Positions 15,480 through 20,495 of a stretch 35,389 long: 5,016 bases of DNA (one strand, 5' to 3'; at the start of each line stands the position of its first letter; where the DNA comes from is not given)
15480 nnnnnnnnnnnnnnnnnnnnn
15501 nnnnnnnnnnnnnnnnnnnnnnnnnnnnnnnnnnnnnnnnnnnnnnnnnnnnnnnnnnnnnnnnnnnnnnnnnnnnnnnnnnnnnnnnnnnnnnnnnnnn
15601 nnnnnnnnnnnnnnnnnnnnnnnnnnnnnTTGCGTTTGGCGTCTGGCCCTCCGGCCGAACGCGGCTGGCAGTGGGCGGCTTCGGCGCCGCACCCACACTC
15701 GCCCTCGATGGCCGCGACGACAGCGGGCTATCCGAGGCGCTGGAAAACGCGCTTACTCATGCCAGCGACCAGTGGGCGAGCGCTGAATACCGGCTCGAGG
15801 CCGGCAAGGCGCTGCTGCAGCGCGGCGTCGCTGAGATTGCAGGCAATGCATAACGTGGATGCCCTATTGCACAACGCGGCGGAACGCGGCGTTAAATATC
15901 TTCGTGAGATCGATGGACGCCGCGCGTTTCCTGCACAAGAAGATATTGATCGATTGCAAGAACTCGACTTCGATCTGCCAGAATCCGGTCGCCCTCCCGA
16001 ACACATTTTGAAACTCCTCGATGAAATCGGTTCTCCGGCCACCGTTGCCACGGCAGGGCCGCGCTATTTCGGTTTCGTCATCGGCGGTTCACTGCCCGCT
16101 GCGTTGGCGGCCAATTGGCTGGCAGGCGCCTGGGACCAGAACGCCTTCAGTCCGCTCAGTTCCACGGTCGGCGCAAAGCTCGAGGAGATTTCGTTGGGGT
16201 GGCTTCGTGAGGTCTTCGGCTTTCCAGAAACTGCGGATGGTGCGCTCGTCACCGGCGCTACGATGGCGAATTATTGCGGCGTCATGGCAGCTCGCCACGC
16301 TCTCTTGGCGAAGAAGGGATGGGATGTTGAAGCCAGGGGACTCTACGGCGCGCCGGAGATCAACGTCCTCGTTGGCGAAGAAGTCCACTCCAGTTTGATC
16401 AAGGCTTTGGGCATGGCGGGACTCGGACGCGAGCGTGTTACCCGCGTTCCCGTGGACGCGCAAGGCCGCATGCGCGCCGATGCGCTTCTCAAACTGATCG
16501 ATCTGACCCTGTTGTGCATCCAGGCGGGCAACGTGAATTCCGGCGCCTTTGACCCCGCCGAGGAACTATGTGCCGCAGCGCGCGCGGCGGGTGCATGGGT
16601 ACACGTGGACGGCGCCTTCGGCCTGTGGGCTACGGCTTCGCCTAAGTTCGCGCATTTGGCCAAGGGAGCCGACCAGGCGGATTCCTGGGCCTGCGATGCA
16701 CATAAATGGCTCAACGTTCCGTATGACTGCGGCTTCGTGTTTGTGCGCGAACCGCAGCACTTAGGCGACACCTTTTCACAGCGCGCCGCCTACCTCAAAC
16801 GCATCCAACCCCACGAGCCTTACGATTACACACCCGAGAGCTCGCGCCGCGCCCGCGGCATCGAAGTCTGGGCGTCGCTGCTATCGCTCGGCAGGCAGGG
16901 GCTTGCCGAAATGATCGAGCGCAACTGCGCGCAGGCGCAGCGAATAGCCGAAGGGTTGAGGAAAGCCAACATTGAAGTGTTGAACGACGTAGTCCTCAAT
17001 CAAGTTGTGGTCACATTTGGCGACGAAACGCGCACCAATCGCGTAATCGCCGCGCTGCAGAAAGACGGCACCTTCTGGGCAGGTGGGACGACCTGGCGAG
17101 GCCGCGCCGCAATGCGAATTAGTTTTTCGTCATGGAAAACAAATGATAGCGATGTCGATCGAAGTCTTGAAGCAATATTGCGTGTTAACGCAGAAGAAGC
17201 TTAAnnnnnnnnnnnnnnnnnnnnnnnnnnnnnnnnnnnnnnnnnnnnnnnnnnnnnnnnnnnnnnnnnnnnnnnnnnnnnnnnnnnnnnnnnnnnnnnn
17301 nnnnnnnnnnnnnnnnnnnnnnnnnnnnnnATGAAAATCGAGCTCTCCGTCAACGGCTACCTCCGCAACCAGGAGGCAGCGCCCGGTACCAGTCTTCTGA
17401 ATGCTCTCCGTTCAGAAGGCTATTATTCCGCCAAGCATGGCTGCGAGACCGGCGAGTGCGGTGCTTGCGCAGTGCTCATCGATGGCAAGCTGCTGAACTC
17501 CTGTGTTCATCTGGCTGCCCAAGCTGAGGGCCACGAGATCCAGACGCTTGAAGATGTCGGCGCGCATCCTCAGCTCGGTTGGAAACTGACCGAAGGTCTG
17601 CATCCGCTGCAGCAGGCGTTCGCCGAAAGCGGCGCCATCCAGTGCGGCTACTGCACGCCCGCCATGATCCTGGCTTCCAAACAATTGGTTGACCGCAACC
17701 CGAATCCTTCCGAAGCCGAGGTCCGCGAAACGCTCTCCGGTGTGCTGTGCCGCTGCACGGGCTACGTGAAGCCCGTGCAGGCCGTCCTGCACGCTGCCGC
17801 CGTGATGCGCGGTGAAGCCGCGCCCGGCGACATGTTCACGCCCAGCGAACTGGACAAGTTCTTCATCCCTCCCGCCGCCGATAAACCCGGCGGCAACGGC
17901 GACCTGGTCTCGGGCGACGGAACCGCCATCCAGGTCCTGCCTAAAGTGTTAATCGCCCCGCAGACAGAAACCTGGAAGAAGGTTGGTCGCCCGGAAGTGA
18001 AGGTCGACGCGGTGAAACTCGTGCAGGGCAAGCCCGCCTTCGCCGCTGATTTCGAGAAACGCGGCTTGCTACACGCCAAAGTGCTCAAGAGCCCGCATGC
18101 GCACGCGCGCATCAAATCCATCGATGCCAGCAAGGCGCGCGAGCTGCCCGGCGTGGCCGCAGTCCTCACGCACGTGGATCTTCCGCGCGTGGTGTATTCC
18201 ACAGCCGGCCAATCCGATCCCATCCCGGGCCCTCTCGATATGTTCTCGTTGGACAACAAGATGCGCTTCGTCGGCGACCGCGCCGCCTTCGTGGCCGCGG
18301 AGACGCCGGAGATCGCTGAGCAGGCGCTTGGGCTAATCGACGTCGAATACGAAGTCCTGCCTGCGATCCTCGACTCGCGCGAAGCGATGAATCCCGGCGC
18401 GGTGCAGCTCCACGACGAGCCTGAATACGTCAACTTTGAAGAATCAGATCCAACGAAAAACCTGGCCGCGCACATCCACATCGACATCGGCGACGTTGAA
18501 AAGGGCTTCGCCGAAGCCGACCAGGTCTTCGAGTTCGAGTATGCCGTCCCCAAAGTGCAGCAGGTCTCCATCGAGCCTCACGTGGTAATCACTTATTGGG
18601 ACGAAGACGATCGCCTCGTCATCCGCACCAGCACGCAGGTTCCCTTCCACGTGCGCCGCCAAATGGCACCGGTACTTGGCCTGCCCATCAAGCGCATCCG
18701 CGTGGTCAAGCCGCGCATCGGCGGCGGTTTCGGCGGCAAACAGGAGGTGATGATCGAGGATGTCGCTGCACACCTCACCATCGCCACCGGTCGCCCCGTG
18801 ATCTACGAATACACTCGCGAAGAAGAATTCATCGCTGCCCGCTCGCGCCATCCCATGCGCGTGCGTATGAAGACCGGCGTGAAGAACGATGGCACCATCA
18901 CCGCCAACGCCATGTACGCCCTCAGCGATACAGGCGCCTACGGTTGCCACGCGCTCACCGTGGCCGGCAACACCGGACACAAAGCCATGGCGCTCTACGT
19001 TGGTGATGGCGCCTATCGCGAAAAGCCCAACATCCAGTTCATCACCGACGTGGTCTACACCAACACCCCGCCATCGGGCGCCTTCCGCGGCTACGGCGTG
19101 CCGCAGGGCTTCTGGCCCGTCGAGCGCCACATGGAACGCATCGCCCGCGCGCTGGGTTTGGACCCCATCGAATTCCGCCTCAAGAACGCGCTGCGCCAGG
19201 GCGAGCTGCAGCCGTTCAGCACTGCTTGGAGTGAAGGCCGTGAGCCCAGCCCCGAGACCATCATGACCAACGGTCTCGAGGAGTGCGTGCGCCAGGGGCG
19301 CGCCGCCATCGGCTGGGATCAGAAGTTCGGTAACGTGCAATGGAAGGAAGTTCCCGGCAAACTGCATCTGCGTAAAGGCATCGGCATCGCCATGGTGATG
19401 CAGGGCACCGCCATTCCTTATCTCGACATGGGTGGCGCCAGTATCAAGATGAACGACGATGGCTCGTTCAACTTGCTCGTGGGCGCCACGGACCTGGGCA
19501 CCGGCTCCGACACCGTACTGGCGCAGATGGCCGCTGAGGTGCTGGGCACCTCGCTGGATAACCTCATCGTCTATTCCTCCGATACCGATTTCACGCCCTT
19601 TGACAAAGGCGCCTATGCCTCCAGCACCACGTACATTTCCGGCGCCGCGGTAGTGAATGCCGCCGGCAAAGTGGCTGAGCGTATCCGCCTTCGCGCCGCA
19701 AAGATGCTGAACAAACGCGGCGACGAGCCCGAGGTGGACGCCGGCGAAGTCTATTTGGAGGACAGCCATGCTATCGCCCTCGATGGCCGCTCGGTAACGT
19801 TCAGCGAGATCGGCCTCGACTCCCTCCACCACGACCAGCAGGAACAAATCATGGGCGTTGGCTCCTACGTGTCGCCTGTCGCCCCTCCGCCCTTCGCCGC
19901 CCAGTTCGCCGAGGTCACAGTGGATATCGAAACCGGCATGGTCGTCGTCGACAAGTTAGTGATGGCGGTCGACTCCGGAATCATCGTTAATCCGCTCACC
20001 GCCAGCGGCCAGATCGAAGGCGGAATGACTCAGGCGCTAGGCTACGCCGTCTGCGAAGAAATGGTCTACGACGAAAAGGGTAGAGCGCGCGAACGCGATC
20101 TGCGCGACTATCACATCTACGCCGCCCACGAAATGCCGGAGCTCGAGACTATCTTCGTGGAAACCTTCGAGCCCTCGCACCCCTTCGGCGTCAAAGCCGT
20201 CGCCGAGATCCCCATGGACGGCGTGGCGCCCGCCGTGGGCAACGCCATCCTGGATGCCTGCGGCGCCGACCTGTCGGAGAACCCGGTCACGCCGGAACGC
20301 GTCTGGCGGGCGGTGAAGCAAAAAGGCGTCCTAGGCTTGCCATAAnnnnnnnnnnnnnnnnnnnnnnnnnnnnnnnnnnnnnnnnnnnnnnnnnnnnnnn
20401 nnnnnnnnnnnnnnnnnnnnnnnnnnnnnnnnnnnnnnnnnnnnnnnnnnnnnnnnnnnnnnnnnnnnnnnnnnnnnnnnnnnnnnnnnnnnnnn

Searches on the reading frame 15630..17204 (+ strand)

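Call 6: search_protein_families(library=ncbifam, proteins=[window:15630-17204:+], max_evalue=0.00001)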
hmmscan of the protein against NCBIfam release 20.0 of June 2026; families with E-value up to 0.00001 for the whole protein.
window:15630-17204:+ (524 aa): 3 families
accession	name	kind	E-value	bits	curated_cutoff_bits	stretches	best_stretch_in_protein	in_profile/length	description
TIGR03799.1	NOD_PanD_pyr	equivalog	3.1e-33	114.9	606.1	1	199-449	157-423/522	pyridoxal-dependent aspartate 1-decarboxylase PanP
NF052646.1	DABADecarRhbB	equivalog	3e-29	101.9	900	1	126-517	77-479/491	L-2,4-diaminobutyrate decarboxylase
TIGR03812.1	tyr_de_CO2_Arch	equivalog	1.2e-17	63.8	299.4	1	182-481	58-341/375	tyrosine decarboxylase MfnA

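Call 7: search_protein_families(library=pfam, proteins=[window:15630-17204:+], max_evalue=0.00001)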
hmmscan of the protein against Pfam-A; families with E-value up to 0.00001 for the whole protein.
window:15630-17204:+ (524 aa): 2 families
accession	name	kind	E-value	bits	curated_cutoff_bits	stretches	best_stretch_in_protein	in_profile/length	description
PF00282.25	Pyridoxal_deC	-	4.7e-42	144.5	27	1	112-459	8-370/375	Pyridoxal-dependent decarboxylase conserved domain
PF00266.25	Aminotran_5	-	1.3e-07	31.4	21.5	1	247-330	93-178/371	Aminotransferase class-V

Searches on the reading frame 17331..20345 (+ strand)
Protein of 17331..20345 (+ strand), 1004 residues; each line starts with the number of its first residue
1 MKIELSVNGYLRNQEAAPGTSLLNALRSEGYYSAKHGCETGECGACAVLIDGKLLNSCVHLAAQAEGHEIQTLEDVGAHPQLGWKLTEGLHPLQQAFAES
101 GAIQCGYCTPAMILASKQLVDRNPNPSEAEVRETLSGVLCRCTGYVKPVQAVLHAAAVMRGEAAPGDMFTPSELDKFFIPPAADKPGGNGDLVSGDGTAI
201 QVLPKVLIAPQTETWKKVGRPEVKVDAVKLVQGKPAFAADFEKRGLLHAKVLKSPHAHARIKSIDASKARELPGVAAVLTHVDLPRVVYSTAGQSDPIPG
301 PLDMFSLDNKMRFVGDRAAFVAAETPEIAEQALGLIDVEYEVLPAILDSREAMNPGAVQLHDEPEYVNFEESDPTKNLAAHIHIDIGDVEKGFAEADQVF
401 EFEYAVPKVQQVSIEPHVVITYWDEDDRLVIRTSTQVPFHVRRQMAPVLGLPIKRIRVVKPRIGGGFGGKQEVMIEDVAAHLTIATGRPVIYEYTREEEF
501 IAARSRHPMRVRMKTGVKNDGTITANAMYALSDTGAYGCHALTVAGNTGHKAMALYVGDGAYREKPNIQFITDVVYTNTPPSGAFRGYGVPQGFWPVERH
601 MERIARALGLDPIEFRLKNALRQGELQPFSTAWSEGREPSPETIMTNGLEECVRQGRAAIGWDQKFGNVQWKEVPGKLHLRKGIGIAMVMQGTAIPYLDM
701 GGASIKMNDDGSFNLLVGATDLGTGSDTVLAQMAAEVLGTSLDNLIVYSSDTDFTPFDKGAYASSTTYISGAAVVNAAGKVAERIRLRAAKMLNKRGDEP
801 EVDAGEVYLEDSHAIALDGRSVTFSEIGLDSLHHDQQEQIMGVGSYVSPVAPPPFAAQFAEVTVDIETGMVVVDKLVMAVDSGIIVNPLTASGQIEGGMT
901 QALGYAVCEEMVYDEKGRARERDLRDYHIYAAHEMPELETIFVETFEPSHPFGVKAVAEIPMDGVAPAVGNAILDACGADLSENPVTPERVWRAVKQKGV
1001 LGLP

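Call 6: search_protein_families(library=ncbifam, proteins=[window:17331-20345:+], max_evalue=0.00001)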
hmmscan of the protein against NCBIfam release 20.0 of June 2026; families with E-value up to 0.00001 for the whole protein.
window:17331-20345:+ (1004 aa): 20 families
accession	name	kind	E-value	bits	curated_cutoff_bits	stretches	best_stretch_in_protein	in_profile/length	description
TIGR03313.1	Se_sel_red_Mo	hypoth_equivalog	3.6e-207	690.2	1101.9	3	371-995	346-949/951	molybdopterin-dependent oxidoreductase Mo/Fe-S-binding subunit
NF043082.1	XdhA_XDHase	equivalog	2.5e-202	674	780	1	218-1000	1-757/758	xanthine dehydrogenase subunit XdhA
NF007426.0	PRK09970.1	equivalog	2.1e-194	647.7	916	1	216-1000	4-760/761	xanthine dehydrogenase molybdenum-binding subunit XdhA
TIGR03194.1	4hydrxCoA_A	equivalog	5.1e-165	550.9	994.55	1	224-994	3-745/746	4-hydroxybenzoyl-CoA reductase subunit alpha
NF045668.1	pterin_aldehy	equivalog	4.8e-140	468.4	1100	2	221-995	178-904/905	molybdopterin-dependent aldehyde oxidoreductase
TIGR03311.1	Se_dep_XDH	equivalog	3.9e-134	448.7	830.45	4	208-628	152-548/848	selenium-dependent xanthine dehydrogenase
TIGR03196.1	pucD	equivalog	7.7e-120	401.5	783.65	1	218-991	3-754/763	xanthine dehydrogenase subunit D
NF041018.1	glyceraldDH_alpha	equivalog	2.1e-114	383.5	790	1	217-992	2-741/741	glyceraldehyde dehydrogenase subunit alpha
NF040766.1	CODH_aero_grp5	exception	1.1e-100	338.1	950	2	215-818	2-586/785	aerobic carbon-monoxide dehydrogenase large subunit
TIGR02416.1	CO_dehy_Mo_lg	equivalog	1.8e-93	314.1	991.15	1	228-994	3-770/770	aerobic carbon-monoxide dehydrogenase large subunit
NF041671.1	peri_hyde_PaoC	equivalog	1.5e-87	294.7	1180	1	214-993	14-729/735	aldehyde oxidoreductase molybdenum-binding subunit PaoC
TIGR02965.1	xanthine_xdhB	equivalog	7.7e-80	269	849.5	1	227-997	10-756/758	xanthine dehydrogenase molybdopterin binding subunit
TIGR02969.1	mam_aldehyde_ox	subfamily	6.9e-59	199.4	1912.3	2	210-943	568-1245/1330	aldehyde oxidase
NF041020.1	glyceraldDH_gamma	equivalog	5.2e-45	153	290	1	1-160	11-163/164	glyceraldehyde dehydrogenase subunit gamma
NF043084.2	XdhC_XDHase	equivalog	1.1e-43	148.4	217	1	2-154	2-148/151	xanthine dehydrogenase subunit XdhC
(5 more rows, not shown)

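Call 7: search_protein_families(library=pfam, proteins=[window:17331-20345:+], max_evalue=0.00001)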
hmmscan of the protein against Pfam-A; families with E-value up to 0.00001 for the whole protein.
window:17331-20345:+ (1004 aa): 5 families
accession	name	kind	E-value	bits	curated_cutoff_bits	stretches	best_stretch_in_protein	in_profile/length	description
PF02738.23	MoCoBD_1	-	2.8e-78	262.8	27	1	373-620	5-244/244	Molybdopterin cofactor-binding domain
PF20256.3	MoCoBD_2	-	5.2e-69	233.3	27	1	657-936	3-283/283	Molybdopterin cofactor-binding domain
PF01799.25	Fer2_2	-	2e-26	92.4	30.3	1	88-152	10-74/75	[2Fe-2S] binding domain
PF01315.27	Ald_Xan_dh_C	-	9.7e-25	87.5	31.3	1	232-344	1-110/110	Aldehyde oxidase and xanthine dehydrogenase, a/b hammerhead domain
PF00111.32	Fer2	-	3.7e-07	30.4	21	1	7-56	3-53/77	2Fe-2S iron-sulfur cluster binding domain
